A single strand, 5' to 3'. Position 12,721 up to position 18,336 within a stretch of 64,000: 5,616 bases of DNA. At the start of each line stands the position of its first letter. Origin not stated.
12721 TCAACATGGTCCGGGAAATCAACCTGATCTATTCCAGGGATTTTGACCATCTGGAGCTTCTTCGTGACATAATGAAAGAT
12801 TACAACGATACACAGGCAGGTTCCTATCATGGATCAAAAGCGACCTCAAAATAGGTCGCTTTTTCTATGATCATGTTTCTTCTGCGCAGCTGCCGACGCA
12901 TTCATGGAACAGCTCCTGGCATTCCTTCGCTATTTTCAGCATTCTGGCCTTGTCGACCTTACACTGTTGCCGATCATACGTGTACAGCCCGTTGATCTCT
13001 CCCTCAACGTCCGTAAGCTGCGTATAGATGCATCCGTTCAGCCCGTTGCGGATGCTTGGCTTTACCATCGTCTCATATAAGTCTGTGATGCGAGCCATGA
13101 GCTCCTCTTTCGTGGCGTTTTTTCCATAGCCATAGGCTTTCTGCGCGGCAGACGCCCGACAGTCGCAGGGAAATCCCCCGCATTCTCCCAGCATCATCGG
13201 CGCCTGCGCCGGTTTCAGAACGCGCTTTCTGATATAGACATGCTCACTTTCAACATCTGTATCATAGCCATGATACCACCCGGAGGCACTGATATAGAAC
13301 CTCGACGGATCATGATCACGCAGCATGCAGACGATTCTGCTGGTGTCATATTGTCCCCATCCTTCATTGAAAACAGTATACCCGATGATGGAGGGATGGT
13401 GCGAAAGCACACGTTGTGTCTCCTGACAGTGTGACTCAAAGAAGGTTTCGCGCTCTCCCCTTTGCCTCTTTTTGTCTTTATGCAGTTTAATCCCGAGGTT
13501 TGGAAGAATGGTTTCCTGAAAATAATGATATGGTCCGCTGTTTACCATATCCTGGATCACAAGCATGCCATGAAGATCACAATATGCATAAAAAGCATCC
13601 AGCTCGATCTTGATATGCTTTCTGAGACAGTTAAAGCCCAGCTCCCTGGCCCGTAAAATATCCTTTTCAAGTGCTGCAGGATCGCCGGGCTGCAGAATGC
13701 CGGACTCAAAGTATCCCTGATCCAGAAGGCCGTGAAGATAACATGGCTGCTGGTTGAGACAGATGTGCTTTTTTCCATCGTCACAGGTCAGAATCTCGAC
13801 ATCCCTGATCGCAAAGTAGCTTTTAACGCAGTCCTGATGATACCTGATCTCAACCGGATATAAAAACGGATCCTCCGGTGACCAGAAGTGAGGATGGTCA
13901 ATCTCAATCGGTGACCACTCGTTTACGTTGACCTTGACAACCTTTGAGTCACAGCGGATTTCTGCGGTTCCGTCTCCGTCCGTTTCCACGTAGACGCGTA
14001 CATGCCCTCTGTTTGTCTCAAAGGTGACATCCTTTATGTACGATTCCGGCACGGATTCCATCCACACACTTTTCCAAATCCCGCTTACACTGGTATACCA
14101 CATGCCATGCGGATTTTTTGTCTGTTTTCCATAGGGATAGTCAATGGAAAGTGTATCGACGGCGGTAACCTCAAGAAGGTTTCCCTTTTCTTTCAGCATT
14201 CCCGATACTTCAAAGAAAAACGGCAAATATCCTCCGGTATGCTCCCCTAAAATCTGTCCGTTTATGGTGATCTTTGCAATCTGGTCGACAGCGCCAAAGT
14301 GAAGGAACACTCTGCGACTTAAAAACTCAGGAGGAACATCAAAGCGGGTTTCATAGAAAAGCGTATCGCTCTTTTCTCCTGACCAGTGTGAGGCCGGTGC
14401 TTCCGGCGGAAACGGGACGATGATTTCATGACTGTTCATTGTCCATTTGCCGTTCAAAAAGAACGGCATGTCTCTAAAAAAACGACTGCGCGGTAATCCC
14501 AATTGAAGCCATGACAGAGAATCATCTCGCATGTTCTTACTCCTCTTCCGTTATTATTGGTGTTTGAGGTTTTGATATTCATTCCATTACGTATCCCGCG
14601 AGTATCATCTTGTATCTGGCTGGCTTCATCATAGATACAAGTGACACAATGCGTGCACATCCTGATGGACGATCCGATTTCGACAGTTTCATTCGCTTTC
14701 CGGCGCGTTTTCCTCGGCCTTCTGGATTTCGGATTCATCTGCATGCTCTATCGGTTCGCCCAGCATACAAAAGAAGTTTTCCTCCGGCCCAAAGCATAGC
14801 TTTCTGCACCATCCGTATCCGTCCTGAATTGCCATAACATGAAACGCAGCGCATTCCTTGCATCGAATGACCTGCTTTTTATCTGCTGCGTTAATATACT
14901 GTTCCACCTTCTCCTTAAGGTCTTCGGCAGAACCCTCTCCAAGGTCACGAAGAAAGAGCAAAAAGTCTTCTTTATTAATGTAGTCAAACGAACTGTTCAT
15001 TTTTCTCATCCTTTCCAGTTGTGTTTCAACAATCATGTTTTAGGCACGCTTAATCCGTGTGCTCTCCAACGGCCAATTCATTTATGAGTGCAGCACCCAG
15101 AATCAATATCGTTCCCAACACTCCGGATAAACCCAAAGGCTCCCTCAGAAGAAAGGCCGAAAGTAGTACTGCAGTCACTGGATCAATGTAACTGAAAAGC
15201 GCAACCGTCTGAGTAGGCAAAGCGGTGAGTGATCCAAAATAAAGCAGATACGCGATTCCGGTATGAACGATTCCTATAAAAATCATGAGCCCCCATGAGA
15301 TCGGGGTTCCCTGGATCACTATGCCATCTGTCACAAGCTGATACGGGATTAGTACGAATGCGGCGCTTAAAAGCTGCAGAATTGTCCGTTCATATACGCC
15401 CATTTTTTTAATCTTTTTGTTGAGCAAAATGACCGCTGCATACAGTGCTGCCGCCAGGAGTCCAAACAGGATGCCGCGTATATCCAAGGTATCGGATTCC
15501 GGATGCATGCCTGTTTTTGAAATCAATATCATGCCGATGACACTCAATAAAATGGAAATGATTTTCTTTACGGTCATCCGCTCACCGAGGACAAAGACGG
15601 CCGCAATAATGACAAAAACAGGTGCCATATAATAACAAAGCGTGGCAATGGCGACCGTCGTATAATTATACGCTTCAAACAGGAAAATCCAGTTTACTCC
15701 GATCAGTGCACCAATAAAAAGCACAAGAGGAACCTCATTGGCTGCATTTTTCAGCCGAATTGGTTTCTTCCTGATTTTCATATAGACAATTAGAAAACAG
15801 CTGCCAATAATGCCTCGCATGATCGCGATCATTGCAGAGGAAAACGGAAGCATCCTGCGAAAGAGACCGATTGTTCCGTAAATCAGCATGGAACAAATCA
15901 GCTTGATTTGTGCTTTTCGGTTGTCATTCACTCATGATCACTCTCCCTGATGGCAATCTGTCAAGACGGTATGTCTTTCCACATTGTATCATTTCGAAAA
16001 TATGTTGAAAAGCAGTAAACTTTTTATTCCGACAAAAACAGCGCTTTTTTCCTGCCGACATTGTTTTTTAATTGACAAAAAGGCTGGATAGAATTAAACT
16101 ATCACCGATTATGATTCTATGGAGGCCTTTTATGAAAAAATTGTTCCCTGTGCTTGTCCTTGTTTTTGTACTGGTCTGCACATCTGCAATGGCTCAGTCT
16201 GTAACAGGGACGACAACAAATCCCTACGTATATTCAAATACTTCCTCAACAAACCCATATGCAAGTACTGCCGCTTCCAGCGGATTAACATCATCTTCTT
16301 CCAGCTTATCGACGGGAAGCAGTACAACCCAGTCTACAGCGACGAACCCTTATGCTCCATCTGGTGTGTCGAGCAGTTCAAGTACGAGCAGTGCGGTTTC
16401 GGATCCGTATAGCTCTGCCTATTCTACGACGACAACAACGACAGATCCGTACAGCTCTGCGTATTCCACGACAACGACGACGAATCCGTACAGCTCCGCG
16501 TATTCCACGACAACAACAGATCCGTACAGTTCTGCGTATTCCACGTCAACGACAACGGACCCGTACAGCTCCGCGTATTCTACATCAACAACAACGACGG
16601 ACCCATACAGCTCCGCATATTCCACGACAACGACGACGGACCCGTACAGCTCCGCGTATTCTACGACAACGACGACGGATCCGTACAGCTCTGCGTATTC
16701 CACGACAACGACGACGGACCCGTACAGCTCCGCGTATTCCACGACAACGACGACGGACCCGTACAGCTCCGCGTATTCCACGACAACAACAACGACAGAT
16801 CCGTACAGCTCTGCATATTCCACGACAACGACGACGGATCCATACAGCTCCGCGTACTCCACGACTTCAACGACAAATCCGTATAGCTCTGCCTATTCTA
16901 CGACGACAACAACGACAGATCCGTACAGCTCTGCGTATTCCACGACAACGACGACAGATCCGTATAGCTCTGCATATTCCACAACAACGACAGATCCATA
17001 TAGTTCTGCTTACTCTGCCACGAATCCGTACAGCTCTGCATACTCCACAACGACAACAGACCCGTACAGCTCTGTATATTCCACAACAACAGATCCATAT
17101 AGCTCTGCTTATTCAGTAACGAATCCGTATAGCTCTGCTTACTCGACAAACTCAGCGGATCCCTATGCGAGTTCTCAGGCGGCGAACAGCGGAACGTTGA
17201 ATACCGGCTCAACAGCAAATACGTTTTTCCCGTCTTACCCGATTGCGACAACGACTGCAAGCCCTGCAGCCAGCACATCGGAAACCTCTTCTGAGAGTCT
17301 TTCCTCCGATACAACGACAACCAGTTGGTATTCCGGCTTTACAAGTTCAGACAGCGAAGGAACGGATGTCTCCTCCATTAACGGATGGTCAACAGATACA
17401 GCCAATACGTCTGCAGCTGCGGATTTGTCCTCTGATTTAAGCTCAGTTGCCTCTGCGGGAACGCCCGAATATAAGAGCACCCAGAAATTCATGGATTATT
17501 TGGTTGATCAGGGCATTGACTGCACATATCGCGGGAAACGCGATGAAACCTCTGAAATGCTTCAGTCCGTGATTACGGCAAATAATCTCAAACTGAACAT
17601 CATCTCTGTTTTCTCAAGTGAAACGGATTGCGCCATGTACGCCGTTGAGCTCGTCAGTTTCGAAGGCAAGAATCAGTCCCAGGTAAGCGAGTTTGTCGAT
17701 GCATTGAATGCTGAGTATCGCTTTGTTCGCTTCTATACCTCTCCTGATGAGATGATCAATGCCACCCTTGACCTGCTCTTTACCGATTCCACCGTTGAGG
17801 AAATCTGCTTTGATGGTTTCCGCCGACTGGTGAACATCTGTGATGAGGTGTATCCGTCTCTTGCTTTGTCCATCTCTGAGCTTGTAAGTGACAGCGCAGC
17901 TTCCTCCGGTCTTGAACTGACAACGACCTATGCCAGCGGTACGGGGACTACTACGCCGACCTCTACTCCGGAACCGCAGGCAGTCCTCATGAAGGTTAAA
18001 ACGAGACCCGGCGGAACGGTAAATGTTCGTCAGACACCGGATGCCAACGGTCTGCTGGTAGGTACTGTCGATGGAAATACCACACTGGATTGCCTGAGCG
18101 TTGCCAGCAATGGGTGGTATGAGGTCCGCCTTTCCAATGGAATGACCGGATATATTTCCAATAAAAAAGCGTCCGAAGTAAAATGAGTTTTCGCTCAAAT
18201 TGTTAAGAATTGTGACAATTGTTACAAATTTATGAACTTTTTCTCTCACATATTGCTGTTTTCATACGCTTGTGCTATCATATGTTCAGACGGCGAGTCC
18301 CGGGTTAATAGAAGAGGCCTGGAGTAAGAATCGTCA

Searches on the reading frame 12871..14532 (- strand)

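Call 44: search_protein_families(library=pfam, proteins=[window:12871-14532:-])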
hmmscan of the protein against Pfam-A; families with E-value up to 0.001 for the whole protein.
window:12871-14532:- (553 aa): 4 families
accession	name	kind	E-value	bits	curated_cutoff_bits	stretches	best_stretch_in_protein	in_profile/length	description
PF02837.24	Glyco_hydro_2_N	-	1.1e-10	42.2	28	1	55-161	64-168/169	Glycosyl hydrolases family 2, sugar binding domain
PF22666.2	Glyco_hydro_2_N2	-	1.9e-10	41.5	27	1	57-129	49-122/167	Glycosyl hydrolase 2 galactose-binding domain-like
PF00703.27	Glyco_hydro_2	-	1.1e-06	29.9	23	1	174-243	32-109/109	Glycosyl hydrolases family 2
PF02836.23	Glyco_hydro_2_C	-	7.5e-06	25.7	21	1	255-412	6-157/302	Glycosyl hydrolases family 2, TIM barrel domain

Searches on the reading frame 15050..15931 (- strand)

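Call 44: search_protein_families(library=pfam, proteins=[window:15050-15931:-])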
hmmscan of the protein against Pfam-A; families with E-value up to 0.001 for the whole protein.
window:15050-15931:- (293 aa): 2 families
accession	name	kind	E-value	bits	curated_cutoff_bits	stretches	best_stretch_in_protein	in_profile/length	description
PF00892.27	EamA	-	2.6e-40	138.3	28.2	2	152-283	2-132/135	EamA-like transporter family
PF03151.22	TPT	-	0.00057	19.8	30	1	34-282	33-289/291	Triose-phosphate Transporter family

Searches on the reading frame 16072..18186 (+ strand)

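Call 44: search_protein_families(library=pfam, proteins=[window:16072-18186:+])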
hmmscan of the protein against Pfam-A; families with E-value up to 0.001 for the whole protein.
window:16072-18186:+ (704 aa): 1 family
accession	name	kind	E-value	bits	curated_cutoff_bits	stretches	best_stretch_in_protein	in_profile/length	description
PF08239.17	SH3_3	-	7.8e-09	36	27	1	649-698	2-51/54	Bacterial SH3 domain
